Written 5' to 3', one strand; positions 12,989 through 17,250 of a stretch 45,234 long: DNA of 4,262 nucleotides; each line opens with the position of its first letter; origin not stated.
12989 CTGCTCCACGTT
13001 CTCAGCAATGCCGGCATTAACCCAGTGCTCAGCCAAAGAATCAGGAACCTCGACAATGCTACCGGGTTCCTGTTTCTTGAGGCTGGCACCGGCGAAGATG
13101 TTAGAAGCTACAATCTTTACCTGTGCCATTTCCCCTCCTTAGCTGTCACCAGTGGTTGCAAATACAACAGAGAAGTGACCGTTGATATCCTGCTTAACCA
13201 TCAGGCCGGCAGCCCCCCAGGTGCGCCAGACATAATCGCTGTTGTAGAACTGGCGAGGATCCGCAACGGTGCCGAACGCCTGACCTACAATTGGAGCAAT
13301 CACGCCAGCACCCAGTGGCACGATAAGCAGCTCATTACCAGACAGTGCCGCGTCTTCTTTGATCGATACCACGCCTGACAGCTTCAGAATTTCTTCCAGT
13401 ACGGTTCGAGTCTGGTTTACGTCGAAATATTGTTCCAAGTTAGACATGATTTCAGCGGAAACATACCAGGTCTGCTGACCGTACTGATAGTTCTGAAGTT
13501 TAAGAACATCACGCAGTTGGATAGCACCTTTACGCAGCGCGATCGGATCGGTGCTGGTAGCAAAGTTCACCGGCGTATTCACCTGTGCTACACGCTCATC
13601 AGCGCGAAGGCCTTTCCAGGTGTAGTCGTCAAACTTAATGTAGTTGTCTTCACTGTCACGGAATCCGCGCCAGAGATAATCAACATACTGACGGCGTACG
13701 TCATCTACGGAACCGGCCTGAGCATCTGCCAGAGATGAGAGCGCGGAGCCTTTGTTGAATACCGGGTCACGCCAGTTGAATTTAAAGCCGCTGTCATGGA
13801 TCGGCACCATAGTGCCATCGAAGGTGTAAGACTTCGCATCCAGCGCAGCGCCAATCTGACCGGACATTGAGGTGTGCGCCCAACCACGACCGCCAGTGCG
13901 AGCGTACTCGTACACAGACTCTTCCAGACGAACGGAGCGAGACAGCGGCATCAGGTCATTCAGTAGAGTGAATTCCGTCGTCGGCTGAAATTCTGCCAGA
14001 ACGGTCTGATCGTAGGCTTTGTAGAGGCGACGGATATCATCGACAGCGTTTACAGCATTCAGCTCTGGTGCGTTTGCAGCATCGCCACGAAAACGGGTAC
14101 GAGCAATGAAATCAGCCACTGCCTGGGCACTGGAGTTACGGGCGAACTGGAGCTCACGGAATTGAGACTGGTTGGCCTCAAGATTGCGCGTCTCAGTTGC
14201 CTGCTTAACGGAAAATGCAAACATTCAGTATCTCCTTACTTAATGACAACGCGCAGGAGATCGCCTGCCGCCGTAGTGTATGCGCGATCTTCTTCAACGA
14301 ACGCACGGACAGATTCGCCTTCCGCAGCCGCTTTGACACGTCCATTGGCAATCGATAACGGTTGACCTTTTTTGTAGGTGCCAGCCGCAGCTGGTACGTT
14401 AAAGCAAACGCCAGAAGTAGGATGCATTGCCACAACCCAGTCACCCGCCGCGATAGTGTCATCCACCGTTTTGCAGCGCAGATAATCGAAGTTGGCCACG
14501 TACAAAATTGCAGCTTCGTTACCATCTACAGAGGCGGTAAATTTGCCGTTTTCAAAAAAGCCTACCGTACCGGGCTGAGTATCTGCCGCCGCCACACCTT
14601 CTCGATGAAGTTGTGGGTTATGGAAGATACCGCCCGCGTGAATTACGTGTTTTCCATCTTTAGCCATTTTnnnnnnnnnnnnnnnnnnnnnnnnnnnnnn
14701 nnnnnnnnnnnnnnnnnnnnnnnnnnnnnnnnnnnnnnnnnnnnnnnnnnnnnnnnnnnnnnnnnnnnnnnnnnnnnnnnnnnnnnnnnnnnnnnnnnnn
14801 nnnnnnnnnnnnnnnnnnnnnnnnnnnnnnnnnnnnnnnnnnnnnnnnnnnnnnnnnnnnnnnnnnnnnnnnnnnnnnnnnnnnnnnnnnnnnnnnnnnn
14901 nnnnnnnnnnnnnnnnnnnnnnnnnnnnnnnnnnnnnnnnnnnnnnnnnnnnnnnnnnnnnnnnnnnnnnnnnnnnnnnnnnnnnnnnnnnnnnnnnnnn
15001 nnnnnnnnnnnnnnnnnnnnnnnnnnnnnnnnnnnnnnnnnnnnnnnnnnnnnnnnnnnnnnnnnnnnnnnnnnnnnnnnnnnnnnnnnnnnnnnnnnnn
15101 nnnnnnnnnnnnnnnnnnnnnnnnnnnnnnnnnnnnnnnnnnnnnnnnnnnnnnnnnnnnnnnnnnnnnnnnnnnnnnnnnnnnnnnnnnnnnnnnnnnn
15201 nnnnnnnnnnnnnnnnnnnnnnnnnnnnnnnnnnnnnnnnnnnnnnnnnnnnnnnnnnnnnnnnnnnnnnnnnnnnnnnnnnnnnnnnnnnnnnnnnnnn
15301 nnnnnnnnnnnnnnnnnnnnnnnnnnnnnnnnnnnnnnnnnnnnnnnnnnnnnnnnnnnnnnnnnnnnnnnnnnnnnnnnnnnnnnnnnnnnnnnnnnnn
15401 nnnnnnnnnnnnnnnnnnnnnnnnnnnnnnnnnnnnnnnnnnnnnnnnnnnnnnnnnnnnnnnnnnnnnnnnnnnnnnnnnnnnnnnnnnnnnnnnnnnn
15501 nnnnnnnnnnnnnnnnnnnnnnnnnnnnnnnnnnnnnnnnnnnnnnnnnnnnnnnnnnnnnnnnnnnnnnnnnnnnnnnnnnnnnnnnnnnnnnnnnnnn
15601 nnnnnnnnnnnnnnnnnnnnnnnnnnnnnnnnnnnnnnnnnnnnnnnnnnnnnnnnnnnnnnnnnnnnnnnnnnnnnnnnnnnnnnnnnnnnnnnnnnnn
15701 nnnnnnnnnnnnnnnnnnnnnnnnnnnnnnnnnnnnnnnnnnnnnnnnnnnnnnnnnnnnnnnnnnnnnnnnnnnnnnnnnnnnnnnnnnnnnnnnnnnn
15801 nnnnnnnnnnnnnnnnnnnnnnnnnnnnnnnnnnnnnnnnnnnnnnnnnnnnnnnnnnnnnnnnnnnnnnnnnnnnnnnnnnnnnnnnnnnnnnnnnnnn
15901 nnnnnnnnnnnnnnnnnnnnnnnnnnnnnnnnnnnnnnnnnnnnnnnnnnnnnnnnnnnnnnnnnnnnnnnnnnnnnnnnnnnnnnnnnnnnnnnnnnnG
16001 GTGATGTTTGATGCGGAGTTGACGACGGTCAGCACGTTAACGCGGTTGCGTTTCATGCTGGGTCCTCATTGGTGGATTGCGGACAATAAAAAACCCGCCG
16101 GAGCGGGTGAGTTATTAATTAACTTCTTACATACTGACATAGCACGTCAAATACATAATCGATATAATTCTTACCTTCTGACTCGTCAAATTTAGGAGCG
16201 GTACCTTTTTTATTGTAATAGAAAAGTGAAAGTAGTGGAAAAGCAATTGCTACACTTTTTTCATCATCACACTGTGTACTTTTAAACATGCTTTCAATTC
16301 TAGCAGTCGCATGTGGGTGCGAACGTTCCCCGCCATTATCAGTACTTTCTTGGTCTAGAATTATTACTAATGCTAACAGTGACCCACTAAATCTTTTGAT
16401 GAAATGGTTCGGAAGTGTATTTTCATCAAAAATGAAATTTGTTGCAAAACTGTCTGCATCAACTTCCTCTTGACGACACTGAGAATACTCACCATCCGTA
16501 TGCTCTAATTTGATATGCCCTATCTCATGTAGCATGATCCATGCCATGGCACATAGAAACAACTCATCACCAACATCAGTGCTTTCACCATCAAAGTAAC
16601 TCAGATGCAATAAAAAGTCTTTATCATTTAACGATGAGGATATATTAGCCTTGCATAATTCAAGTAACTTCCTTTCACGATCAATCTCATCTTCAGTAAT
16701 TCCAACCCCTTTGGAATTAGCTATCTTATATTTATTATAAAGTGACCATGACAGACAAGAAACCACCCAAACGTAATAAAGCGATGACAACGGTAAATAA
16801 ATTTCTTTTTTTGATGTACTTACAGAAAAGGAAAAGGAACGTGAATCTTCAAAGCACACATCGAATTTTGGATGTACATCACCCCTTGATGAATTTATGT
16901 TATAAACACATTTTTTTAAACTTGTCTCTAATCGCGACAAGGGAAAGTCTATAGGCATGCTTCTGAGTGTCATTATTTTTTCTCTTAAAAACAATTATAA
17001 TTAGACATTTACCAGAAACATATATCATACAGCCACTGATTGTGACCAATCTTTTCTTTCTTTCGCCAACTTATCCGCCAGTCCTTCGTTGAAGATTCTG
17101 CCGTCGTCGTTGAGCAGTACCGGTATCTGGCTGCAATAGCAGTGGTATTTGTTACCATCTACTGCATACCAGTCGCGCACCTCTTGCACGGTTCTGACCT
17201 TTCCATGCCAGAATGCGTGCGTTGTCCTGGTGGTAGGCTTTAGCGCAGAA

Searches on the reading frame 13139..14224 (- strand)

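Call 3: search_protein_families(library=pfam, proteins=[window:13139-14224:-], max_evalue=1)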
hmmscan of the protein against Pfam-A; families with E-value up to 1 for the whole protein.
window:13139-14224:- (361 aa): 1 family
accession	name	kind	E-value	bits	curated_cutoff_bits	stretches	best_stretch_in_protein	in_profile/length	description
PF19774.5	DUF6260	-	1.3e-103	346.6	26.6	1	61-356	7-301/301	Family of unknown function (DUF6260)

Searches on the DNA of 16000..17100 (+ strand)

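Call 7: search_dna_similar(query=window:16000-17100:+, collection=phages, mode=near, max_rows=20)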
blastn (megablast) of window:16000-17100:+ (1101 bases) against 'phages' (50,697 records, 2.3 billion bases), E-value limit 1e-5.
Records with a match: 8; places in all: 8; records where one place covers at least 80% of the query: 0.
Best place of each record, by identity: 95-99% 2; 90-95% 6.
By first word of the organism name: Klebsiella 5; Enterobacter 3.
By host as written in the record: Klebsiella pneumoniae ST101-KPC2 1; Klebsiella pneumoniae KH43 1; Klebsiella pneumoniae ST11-VIM1 1; Klebsiella pneumoniae ST512-KPC3 1; Klebsiella pneumoniae H151440672 1; Enterobacter hormaechei 1; Enterobacter cloacae 1; Enterobacter cloacae complex 1.
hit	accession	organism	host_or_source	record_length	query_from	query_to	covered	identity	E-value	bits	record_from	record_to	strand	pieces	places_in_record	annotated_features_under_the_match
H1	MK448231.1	Klebsiella phage ST101-KPC2phi6.1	Klebsiella pneumoniae ST101-KPC2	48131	2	106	10%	94.3%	5e-37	161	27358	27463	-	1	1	hypothetical protein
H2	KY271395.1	Klebsiella phage 2b LV-2017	Klebsiella pneumoniae KH43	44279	1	101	9%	92.2%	2e-31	143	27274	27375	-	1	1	hypothetical protein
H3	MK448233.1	Klebsiella phage ST11-VIM1phi8.1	Klebsiella pneumoniae ST11-VIM1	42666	1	101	9%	92.2%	2e-31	143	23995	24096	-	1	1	hypothetical protein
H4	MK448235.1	Klebsiella phage ST512-KPC3phi13.1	Klebsiella pneumoniae ST512-KPC3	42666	1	101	9%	92.2%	2e-31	143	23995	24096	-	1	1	hypothetical protein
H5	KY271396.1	Klebsiella phage 2 LV-2017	Klebsiella pneumoniae H151440672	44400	1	79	7%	97.5%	3e-29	135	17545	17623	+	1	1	hypothetical protein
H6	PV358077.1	Enterobacter phage ENT1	Enterobacter hormaechei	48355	1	77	7%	94.8%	8e-25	121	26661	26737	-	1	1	record has no annotation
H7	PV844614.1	Enterobacter phage BHUENT3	Enterobacter cloacae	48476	1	77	7%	94.8%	8e-25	121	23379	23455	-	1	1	record has no annotation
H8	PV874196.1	Enterobacter phage BHUENT6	Enterobacter cloacae complex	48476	1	68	6%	98.5%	8e-25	121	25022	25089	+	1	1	record has no annotation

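Call 55: search_dna_similar(query=window:16000-17100:+, collection=ecoli_genomes, mode=near, max_rows=10)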
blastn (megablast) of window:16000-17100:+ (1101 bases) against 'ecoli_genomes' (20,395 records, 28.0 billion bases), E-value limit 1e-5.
Records with a match: 11; places in all: 11; records where one place covers at least 80% of the query: 2.
Genomes with a match: 11 of 5426; with a place that covers at least 80% of the query: 2. Places per genome that has any: lowest 1, median 1, highest 1. On chromosomes: 11 places; on plasmids: 0.
Best place of each record, by identity: >=99% 2; 95-99% 1; 90-95% 6; 80-90% 2.
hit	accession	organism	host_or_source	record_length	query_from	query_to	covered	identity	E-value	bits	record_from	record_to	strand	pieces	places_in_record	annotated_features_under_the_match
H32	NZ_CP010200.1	Escherichia coli strain M10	mouse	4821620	1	1101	100%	100.0%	0e+0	2034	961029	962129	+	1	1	phage exclusion protein Lit family protein | phage minor head protein | DUF2213 domain-containing protein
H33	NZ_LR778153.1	Escherichia coli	water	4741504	1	1101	100%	100.0%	0e+0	2034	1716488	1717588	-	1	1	phage exclusion protein Lit family protein | phage minor head protein | DUF2213 domain-containing protein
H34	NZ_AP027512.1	Escherichia coli strain LR-28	Homo sapiens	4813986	2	109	10%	91.7%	1e-32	150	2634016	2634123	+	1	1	DUF2213 domain-containing protein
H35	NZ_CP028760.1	Escherichia coli strain A14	Virginia opossum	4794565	1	106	10%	89.7%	4e-28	135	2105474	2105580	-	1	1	DUF2213 domain-containing protein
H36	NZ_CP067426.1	Escherichia coli O22:H8 strain 154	Rectal swab of live bovine cattle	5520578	1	106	10%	88.9%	2e-26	130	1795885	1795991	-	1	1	DUF2213 domain-containing protein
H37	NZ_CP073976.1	Escherichia coli strain MB20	Poultry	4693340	2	101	9%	93.1%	2e-31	147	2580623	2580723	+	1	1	DUF2213 domain-containing protein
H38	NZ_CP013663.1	Escherichia coli strain GB089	ground beef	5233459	1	100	9%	90.2%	2e-26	130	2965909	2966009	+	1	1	DUF2213 domain-containing protein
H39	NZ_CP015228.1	Escherichia coli strain 09-00049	lettuce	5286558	1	100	9%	90.2%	2e-26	130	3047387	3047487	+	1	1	DUF2213 domain-containing protein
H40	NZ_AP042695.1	Escherichia coli strain OkiPb01715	bovine feces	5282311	1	100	9%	90.2%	2e-26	130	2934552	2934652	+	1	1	DUF2213 domain-containing protein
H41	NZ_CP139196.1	Escherichia coli strain GN25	night heron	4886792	1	75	7%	98.7%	1e-27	134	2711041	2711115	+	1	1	hypothetical protein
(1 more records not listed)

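Call 57: get_annotated_region(hit=H32, flank=20000)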
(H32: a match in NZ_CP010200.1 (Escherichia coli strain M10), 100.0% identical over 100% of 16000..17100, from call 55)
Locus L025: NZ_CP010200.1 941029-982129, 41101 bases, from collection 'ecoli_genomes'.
description: Escherichia coli strain M10 chromosome, complete genome
organism: Escherichia coli strain M10 (NCBI taxid 562)
replicon: chromosome; assembly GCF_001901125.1
host: mouse; source: -; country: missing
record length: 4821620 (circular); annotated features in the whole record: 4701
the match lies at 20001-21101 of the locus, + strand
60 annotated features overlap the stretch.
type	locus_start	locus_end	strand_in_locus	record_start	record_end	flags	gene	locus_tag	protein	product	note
CDS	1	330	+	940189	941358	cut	-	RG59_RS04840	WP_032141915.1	tyrosine-type recombinase/integrase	-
CDS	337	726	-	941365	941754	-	-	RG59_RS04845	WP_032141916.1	S24 family peptidase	-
CDS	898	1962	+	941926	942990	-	-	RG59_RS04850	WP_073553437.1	acyltransferase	-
CDS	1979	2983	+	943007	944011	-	-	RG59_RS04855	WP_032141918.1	hypothetical protein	-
CDS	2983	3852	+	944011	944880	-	-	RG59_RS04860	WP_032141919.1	acyltransferase family protein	-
CDS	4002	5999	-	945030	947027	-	-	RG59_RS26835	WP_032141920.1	hypothetical protein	-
CDS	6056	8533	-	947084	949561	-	-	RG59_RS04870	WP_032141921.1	host specificity factor TipJ family phage tail protein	-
CDS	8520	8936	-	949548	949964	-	-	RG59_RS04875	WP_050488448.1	NlpC/P60 family protein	-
CDS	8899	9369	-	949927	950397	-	-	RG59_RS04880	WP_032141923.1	hypothetical protein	-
CDS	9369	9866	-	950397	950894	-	-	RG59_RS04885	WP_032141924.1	hypothetical protein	-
CDS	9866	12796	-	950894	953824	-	-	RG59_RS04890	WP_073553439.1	tail protein (tape measure)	-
CDS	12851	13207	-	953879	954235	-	-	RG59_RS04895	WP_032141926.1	hypothetical protein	-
CDS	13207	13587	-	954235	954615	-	-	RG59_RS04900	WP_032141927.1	hypothetical protein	-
CDS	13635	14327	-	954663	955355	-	-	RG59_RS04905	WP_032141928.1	DUF6246 family protein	-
CDS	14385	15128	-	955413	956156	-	-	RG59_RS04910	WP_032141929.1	Ig-like domain-containing protein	-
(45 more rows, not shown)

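Call 59: get_annotated_region(hit=H34, flank=3500)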
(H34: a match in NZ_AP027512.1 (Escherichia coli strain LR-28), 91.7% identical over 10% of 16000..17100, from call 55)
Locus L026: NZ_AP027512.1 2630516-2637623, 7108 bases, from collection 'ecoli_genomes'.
description: Escherichia coli strain LR-28 chromosome, complete genome
organism: Escherichia coli strain LR-28 (NCBI taxid 562)
replicon: chromosome; assembly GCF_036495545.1
host: Homo sapiens; source: feces; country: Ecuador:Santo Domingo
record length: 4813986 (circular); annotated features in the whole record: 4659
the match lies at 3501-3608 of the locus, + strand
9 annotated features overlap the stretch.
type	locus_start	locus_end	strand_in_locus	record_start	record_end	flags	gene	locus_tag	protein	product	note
CDS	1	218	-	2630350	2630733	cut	-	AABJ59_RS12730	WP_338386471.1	DUF7370 family protein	-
CDS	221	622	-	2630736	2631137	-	-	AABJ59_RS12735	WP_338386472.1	hypothetical protein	-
CDS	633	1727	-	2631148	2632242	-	-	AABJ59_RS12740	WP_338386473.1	major capsid protein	-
CDS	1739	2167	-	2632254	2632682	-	-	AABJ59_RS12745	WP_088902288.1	hypothetical protein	-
CDS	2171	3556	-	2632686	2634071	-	-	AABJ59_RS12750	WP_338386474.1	DUF2213 domain-containing protein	-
CDS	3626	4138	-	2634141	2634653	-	-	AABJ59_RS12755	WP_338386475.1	hypothetical protein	-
CDS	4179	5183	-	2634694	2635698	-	-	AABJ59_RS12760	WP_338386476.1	phage minor head protein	-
CDS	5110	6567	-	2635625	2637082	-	-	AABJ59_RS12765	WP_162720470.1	DUF1073 domain-containing protein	-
CDS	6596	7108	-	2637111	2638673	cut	-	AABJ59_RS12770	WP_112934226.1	terminase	-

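Call 60: get_annotated_region(hit=H36, flank=3500)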
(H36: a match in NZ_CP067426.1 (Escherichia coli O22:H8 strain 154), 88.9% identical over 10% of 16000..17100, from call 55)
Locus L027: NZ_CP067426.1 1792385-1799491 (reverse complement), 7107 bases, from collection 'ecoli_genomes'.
description: Escherichia coli O22:H8 strain 154 chromosome, complete genome
organism: Escherichia coli O22:H8 strain 154 (NCBI taxid 2491679)
replicon: chromosome; assembly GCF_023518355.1
host: -; source: Rectal swab of live bovine cattle; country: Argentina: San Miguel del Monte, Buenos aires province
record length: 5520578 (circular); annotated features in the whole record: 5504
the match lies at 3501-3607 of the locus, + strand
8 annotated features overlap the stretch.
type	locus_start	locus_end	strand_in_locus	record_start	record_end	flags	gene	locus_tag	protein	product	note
CDS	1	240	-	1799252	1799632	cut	-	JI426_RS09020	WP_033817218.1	DUF7370 family protein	-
CDS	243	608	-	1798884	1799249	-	-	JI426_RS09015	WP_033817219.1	hypothetical protein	-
CDS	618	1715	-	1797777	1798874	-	-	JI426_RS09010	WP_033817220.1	major capsid protein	-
CDS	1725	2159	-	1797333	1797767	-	-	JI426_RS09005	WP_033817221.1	hypothetical protein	-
CDS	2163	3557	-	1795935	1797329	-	-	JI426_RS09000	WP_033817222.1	DUF2213 domain-containing protein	-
CDS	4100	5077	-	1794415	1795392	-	-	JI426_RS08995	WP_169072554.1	phage minor head protein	-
CDS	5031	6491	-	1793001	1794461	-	-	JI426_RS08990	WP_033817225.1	DUF1073 domain-containing protein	-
CDS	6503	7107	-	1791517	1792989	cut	-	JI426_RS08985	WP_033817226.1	terminase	-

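Call 61: get_annotated_region(hit=H41, flank=3500)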
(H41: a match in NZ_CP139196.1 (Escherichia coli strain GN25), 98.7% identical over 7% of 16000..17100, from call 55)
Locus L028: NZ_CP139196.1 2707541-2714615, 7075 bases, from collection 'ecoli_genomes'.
description: Escherichia coli strain GN25 chromosome, complete genome
organism: Escherichia coli strain GN25 (NCBI taxid 562)
replicon: chromosome; assembly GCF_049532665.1
host: night heron; source: feces; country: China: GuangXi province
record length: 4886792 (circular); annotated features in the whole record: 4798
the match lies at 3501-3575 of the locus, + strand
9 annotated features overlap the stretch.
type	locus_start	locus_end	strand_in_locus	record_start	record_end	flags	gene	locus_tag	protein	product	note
CDS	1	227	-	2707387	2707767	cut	-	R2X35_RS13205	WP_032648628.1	DUF7370 family protein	-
CDS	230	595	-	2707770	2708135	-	-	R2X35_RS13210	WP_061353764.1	hypothetical protein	-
CDS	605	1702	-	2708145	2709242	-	-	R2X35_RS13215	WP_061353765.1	major capsid protein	-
CDS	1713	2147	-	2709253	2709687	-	-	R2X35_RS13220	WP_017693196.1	hypothetical protein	-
CDS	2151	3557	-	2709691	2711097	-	-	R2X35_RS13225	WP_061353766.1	hypothetical protein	-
CDS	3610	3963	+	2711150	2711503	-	-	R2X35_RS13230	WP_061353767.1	Rap1a/Tai family immunity protein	-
CDS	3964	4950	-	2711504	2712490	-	-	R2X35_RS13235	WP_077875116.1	phage minor head protein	-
CDS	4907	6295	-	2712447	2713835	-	-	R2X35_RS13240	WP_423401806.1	DUF1073 domain-containing protein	-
CDS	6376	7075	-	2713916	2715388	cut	-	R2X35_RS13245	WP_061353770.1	hypothetical protein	-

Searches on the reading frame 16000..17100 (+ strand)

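Call 66: search_protein_families(library=pfam, proteins=[L026:3626-4138:-, L027:3602-4042:-, L028:3610-3963:+], max_evalue=0.01)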
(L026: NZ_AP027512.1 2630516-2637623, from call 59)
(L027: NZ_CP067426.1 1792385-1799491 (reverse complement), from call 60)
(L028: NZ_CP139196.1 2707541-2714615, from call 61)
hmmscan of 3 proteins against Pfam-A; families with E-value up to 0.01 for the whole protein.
L026:3626-4138:- (170 aa): 0 families

L027:3602-4042:- (146 aa): 4 families
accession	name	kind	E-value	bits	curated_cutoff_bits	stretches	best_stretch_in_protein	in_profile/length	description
PF09297.16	Zn_ribbon_NUD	-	0.0022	18.1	24.8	1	92-123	1-32/32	NADH pyrophosphatase zinc ribbon domain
PF11238.13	DUF3039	-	0.0032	17.6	22.7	1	77-102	22-51/56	Protein of unknown function (DUF3039)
PF08271.17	Zn_Ribbon_TF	-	0.0078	16.2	29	0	96-122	2-29/43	TFIIB zinc-binding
PF12172.15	zf-ChsH2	-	0.0097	16.1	23.2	0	114-124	13-23/37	ChsH2, rubredoxin-like zinc ribbon domain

L028:3610-3963:+ (117 aa): 1 family
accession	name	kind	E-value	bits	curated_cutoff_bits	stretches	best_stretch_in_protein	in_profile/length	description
PF18602.6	Rap1a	-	1.5e-16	61.1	27.7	1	41-115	11-90/90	Rap1a immunity proteins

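Call 80: search_protein_families(library=padloc, proteins=[L026:3626-4138:-], max_evalue=0.01)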
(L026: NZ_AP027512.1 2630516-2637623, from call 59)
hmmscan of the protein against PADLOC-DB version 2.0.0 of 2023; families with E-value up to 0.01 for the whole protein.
L026:3626-4138:- (170 aa): 1 family
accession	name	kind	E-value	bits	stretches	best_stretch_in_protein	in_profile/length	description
PDLC04407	PDC-M09A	-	0.0058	14.2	1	8-55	163-210/282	-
